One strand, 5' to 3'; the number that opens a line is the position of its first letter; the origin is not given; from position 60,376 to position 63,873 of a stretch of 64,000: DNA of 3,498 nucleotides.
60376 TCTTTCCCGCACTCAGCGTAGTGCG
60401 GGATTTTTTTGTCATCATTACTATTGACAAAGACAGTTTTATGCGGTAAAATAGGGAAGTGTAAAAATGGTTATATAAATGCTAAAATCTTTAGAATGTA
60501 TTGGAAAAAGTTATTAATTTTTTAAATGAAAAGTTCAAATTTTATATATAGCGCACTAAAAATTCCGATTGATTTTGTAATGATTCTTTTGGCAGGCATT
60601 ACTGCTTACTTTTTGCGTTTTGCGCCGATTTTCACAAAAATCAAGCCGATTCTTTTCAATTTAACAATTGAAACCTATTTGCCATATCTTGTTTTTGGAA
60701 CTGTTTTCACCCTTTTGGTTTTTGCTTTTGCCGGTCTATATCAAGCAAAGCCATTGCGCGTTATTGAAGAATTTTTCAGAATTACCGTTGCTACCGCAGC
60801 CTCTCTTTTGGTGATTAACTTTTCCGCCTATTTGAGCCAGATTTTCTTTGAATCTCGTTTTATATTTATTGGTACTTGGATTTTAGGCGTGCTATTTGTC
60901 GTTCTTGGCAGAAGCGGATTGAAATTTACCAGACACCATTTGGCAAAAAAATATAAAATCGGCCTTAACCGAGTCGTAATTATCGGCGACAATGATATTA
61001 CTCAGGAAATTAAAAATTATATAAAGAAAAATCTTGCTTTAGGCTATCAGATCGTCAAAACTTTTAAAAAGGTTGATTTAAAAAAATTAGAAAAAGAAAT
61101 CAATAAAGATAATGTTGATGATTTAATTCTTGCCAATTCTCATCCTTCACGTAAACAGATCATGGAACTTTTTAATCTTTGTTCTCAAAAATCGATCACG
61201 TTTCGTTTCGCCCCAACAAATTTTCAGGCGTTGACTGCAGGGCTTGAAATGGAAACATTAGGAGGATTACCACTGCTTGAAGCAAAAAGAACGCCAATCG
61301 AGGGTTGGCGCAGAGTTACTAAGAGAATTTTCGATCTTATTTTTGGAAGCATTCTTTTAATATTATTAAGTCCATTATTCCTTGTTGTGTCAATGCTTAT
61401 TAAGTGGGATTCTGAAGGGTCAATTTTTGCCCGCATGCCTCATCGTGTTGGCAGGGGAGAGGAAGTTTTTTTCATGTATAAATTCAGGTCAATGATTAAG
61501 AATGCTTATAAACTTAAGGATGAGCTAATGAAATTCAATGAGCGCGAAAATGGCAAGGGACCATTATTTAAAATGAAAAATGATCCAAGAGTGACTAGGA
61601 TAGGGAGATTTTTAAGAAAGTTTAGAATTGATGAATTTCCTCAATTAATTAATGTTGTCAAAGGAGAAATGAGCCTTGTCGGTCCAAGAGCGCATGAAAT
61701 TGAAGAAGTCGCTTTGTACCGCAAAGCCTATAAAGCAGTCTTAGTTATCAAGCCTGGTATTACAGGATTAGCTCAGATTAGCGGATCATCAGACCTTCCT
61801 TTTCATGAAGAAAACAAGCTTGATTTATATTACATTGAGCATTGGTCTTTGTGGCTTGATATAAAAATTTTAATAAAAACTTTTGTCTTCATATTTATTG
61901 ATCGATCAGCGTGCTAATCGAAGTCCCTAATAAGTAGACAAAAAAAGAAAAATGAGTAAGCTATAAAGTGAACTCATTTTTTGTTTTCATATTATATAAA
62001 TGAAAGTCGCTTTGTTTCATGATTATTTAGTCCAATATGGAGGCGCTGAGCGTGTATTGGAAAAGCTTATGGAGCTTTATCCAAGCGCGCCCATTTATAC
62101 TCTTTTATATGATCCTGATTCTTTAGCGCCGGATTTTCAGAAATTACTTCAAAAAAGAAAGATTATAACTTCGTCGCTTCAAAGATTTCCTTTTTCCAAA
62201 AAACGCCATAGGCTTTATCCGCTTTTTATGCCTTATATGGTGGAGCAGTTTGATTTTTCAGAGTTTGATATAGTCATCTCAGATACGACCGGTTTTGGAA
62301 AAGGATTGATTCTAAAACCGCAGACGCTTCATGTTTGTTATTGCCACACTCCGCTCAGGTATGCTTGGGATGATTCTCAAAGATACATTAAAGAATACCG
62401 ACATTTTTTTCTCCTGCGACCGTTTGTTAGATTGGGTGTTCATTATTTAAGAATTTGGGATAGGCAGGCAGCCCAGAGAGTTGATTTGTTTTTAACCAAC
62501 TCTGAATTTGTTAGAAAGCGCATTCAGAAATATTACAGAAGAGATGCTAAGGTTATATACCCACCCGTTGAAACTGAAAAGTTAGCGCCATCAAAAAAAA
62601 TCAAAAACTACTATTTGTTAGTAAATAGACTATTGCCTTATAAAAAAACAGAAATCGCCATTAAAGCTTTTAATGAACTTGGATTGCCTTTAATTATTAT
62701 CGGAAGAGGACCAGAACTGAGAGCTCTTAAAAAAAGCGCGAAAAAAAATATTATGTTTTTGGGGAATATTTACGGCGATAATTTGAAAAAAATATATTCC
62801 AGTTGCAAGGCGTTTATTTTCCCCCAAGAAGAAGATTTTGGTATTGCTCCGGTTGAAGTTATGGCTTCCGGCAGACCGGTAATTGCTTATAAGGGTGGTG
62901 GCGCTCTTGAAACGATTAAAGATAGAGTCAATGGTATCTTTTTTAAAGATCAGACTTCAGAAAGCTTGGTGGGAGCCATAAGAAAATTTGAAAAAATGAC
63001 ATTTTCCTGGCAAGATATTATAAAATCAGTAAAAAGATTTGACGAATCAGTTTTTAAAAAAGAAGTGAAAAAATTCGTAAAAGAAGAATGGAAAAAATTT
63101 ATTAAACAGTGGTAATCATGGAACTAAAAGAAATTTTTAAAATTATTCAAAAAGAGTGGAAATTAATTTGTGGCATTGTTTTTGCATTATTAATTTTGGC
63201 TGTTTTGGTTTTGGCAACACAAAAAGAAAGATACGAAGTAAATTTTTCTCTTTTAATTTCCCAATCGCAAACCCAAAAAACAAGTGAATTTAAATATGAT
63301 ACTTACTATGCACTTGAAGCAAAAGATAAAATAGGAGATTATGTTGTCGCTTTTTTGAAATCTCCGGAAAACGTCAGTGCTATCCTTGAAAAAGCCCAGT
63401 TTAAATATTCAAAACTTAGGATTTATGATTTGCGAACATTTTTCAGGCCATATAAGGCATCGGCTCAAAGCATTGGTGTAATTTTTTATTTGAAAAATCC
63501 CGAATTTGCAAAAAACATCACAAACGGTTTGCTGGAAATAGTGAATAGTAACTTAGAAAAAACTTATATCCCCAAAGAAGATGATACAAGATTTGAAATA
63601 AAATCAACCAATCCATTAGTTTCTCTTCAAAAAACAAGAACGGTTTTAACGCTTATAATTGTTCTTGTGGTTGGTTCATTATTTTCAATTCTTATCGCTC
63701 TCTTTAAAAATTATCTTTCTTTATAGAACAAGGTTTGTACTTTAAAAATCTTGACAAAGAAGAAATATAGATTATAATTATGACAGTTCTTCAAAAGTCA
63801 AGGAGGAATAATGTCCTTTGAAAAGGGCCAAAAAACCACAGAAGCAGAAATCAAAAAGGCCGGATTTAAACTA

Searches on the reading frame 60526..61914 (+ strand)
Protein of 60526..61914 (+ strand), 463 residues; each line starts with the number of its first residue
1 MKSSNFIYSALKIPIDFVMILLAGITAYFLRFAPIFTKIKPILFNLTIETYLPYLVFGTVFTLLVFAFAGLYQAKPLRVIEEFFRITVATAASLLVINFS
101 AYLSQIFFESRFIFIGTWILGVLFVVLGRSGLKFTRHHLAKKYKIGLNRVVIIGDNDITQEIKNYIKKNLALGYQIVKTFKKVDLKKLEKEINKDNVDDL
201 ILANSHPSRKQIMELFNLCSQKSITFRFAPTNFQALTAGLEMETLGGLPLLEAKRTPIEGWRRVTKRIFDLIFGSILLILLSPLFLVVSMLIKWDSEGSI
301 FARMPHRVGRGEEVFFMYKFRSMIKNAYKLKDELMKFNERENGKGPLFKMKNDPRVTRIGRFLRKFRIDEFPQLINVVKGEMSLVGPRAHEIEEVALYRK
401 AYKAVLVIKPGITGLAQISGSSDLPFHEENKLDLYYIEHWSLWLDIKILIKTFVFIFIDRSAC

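Call 84: search_protein_families(library=pfam, proteins=[window:60526-61914:+], max_evalue=0.001)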
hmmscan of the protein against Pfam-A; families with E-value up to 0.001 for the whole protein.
window:60526-61914:+ (463 aa): 2 families
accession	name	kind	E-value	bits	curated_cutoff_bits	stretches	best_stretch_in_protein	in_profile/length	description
PF02397.22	Bac_transf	-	1.2e-61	207.8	27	1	266-456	1-177/179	Bacterial sugar transferase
PF13727.12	CoA_binding_3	-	1.8e-07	31.8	25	1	69-227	3-172/175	CoA-binding domain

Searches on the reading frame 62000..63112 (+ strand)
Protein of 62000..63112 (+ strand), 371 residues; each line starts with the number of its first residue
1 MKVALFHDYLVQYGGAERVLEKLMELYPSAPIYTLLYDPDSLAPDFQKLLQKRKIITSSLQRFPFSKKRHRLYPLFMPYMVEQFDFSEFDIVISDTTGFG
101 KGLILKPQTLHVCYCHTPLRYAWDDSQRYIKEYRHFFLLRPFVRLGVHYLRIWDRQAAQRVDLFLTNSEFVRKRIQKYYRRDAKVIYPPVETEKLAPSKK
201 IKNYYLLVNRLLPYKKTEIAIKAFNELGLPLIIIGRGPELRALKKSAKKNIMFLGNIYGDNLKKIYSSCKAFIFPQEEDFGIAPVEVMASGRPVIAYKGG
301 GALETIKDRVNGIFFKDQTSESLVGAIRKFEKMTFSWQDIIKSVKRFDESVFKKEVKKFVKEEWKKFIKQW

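Call 84: search_protein_families(library=pfam, proteins=[window:62000-63112:+], max_evalue=0.001)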
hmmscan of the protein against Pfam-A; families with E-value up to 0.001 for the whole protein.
window:62000-63112:+ (371 aa): 3 families
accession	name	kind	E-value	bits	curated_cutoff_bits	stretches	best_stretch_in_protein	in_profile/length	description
PF00534.26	Glycos_transf_1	-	1.7e-28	99.7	26.4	1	199-335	12-160/172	Glycosyl transferases group 1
PF13692.12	Glyco_trans_1_4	-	5.5e-20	72.5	27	1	206-329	5-138/142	Glycosyl transferases group 1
PF13439.12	Glyco_transf_4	-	9.1e-14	52.3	28.5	1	13-194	1-170/170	Glycosyltransferase Family 4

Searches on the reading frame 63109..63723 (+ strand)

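Call 84: search_protein_families(library=pfam, proteins=[window:63109-63723:+], max_evalue=0.001)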
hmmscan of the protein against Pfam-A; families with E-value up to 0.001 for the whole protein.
window:63109-63723:+ (205 aa): 1 family
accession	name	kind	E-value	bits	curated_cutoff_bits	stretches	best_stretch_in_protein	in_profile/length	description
PF02706.20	Wzz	-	1.2e-07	32.3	25.5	1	4-91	3-86/91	Chain length determinant protein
